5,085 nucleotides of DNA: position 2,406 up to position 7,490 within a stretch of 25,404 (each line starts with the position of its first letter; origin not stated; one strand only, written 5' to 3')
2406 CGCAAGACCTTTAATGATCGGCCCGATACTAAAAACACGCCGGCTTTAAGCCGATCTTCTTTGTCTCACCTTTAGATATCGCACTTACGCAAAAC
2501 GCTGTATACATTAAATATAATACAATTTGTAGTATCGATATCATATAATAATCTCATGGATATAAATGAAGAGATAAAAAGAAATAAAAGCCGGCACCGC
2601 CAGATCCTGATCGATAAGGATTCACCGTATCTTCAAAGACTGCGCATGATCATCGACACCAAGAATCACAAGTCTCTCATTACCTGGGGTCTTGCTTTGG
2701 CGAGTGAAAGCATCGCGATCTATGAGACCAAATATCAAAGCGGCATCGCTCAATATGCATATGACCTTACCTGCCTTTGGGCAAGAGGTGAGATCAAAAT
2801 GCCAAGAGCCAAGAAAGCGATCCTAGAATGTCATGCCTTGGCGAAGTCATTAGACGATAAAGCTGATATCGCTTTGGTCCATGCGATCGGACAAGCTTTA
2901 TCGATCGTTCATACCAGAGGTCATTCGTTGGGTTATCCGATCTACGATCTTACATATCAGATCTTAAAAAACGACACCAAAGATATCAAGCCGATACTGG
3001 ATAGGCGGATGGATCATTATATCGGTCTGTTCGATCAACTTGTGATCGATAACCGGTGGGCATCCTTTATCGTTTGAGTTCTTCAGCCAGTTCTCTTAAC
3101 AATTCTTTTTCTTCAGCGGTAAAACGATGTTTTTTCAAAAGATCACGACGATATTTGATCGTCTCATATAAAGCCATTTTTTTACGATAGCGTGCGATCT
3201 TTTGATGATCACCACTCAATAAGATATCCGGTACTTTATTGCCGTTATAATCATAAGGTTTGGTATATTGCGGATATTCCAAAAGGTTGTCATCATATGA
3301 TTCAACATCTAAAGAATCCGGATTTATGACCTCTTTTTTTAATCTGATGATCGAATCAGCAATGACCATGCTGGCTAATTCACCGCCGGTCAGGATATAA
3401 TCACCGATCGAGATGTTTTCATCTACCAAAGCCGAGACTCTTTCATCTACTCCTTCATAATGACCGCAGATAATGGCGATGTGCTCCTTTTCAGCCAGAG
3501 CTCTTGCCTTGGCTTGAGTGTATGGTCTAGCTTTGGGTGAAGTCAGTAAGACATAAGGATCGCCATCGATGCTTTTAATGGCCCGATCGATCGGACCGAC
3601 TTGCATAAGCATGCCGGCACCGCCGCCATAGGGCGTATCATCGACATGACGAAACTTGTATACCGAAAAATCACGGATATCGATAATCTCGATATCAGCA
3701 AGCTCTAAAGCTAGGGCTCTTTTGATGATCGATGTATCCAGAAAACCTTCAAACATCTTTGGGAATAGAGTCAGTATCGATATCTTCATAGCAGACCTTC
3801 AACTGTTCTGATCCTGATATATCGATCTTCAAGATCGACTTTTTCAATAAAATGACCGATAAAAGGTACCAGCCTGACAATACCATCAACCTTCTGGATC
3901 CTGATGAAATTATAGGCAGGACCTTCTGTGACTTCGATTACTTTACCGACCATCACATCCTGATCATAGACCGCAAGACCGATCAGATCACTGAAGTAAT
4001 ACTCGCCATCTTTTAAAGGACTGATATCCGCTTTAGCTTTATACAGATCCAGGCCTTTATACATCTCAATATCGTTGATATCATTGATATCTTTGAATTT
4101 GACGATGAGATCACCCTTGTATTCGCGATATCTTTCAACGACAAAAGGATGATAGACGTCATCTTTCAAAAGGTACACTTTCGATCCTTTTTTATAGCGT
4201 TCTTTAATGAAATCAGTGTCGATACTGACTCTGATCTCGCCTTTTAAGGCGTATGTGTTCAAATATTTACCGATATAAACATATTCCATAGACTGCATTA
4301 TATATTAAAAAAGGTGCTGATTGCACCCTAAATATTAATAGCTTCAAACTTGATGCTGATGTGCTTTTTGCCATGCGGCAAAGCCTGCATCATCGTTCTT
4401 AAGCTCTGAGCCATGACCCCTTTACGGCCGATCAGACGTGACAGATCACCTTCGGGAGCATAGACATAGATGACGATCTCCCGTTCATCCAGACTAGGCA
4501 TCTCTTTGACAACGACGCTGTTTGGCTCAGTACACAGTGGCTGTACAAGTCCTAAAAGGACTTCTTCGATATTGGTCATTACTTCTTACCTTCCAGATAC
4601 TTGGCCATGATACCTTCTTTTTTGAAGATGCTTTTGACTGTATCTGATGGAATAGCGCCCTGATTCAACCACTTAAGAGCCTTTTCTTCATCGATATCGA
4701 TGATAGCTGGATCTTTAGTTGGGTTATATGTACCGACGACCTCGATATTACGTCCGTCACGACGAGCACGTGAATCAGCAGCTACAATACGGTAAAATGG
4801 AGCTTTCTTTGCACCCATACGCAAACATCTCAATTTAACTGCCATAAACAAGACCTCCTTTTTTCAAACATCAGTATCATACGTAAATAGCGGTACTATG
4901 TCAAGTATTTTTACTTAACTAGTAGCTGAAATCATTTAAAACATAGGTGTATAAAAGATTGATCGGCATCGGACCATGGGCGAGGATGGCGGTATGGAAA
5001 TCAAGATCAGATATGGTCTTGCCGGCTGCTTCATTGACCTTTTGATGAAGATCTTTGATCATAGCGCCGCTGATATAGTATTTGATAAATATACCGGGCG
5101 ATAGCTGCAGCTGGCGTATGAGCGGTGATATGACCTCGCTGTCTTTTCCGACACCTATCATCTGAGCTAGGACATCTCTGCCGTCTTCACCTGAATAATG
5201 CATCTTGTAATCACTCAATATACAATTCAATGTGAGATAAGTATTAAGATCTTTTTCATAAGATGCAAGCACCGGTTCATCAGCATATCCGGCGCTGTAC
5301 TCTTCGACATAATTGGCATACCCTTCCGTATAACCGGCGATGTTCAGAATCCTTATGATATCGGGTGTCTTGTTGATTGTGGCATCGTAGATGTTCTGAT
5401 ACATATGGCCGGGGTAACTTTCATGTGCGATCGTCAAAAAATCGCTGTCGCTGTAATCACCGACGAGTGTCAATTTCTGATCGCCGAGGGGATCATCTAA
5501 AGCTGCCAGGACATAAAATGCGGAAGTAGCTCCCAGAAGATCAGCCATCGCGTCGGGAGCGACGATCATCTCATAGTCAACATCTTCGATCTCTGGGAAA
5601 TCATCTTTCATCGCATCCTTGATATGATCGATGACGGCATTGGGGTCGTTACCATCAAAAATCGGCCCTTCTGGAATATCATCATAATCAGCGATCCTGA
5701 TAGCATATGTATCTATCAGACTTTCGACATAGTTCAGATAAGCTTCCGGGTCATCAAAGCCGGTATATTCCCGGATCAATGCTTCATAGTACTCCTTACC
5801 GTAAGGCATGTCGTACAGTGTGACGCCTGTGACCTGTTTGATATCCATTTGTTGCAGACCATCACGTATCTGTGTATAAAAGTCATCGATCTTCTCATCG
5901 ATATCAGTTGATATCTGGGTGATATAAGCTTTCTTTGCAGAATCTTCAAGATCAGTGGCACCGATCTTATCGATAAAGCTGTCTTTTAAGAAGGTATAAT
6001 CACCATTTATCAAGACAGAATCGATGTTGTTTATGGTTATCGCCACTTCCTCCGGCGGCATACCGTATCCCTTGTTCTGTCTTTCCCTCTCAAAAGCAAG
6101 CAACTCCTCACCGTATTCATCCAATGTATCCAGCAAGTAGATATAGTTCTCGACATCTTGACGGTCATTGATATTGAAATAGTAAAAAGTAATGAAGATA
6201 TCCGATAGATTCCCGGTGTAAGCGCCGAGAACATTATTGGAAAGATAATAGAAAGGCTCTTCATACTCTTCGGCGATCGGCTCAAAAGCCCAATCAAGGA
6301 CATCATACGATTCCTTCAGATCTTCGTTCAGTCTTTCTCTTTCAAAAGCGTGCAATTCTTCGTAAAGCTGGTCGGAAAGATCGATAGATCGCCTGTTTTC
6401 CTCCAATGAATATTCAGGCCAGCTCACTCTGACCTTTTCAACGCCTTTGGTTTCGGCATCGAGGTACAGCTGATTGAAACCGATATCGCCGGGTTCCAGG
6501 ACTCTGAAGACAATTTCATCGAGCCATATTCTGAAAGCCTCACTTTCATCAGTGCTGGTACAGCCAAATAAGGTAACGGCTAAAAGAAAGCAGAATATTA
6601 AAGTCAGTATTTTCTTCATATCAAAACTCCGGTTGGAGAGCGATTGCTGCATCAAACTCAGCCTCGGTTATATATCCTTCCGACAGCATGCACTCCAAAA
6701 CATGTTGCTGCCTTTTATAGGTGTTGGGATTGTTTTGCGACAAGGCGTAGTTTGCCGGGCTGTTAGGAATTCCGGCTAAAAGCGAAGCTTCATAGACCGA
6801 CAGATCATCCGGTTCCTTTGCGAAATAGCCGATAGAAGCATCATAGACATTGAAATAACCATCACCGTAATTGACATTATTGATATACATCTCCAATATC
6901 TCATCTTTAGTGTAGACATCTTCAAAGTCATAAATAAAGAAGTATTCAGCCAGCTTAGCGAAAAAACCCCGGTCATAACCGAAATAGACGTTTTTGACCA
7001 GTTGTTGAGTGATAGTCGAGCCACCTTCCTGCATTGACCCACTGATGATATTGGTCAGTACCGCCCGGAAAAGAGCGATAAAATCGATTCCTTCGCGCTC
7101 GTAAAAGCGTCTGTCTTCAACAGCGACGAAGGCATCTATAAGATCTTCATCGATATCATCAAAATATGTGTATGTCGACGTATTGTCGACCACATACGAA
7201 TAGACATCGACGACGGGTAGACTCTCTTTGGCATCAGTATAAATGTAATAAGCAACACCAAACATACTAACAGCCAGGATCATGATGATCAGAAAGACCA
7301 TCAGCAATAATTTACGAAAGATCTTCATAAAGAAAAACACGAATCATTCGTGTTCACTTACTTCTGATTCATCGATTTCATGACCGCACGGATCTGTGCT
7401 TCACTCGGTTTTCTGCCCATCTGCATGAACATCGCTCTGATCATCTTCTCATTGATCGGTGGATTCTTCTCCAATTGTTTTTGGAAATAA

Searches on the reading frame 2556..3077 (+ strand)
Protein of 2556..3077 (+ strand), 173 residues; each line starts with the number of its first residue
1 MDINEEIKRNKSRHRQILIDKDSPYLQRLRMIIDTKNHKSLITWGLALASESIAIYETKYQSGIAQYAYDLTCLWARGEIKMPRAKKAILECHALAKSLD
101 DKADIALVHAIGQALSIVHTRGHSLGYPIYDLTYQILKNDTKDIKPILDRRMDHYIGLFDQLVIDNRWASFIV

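Call 8: search_protein_families(library=pfam, proteins=[window:2556-3077:+], max_evalue=0.00001)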
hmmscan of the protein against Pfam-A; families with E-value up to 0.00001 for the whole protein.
window:2556-3077:+ (173 aa): 1 family
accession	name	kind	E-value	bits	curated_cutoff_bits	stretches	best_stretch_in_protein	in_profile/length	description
PF21805.3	Imm5_like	-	2.9e-29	102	25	1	33-155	3-126/129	Imm-5 like putative immunity protein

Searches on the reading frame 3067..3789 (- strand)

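Call 8: search_protein_families(library=pfam, proteins=[window:3067-3789:-], max_evalue=0.00001)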
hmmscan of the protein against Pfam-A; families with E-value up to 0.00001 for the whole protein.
window:3067-3789:- (240 aa): 1 family
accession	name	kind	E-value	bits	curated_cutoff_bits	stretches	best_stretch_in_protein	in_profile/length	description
PF01746.26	tRNA_m1G_MT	-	1.8e-53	181.6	27.3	1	23-214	2-194/195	tRNA (Guanine-1)-methyltransferase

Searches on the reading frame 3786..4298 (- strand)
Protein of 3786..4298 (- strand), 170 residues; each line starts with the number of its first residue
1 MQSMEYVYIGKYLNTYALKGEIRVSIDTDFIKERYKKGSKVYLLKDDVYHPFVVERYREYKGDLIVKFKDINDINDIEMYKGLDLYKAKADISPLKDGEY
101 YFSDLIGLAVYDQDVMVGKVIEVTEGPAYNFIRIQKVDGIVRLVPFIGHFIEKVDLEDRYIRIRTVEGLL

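Call 8: search_protein_families(library=pfam, proteins=[window:3786-4298:-], max_evalue=0.00001)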
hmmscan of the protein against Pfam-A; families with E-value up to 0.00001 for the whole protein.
window:3786-4298:- (170 aa): 2 families
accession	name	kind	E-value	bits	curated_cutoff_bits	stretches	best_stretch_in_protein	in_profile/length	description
PF01782.24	RimM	-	6.7e-16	58.8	23.5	1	9-88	2-81/84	RimM N-terminal domain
PF24986.1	PRC_RimM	-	2e-11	43.8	27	1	103-168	2-68/69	RimM PRC barrel domain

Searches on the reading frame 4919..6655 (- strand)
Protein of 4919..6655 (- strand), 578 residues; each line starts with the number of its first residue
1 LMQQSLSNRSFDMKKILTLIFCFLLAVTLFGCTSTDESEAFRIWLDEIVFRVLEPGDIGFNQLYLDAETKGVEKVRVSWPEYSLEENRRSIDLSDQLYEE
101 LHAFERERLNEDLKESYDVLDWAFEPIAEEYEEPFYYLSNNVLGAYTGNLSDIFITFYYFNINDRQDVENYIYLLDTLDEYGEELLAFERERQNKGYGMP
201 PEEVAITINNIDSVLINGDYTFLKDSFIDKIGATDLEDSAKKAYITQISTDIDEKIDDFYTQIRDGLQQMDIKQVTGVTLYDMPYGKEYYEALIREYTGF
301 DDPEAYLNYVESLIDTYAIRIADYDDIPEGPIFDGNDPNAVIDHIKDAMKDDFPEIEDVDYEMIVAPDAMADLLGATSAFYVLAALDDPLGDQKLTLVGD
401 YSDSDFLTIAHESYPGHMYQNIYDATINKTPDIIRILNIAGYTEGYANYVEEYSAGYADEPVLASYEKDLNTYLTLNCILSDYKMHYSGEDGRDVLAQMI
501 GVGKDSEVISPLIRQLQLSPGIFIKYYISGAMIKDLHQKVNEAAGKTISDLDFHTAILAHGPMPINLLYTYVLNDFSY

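Call 8: search_protein_families(library=pfam, proteins=[window:4919-6655:-], max_evalue=0.00001)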
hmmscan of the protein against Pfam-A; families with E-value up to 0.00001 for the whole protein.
window:4919-6655:- (578 aa): 1 family
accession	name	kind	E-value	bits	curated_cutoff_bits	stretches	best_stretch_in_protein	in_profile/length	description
PF05960.17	DUF885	-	1.9e-46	160.2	32.4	2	339-571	293-531/532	Bacterial protein of unknown function (DUF885)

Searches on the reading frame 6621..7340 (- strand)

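Call 8: search_protein_families(library=pfam, proteins=[window:6621-7340:-], max_evalue=0.00001)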
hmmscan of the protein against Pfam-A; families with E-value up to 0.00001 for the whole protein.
window:6621-7340:- (239 aa): 1 family
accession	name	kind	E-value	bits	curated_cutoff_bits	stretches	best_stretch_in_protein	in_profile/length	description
PF00912.28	Transgly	-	6.8e-52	175.9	27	1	52-218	11-177/178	Transglycosylase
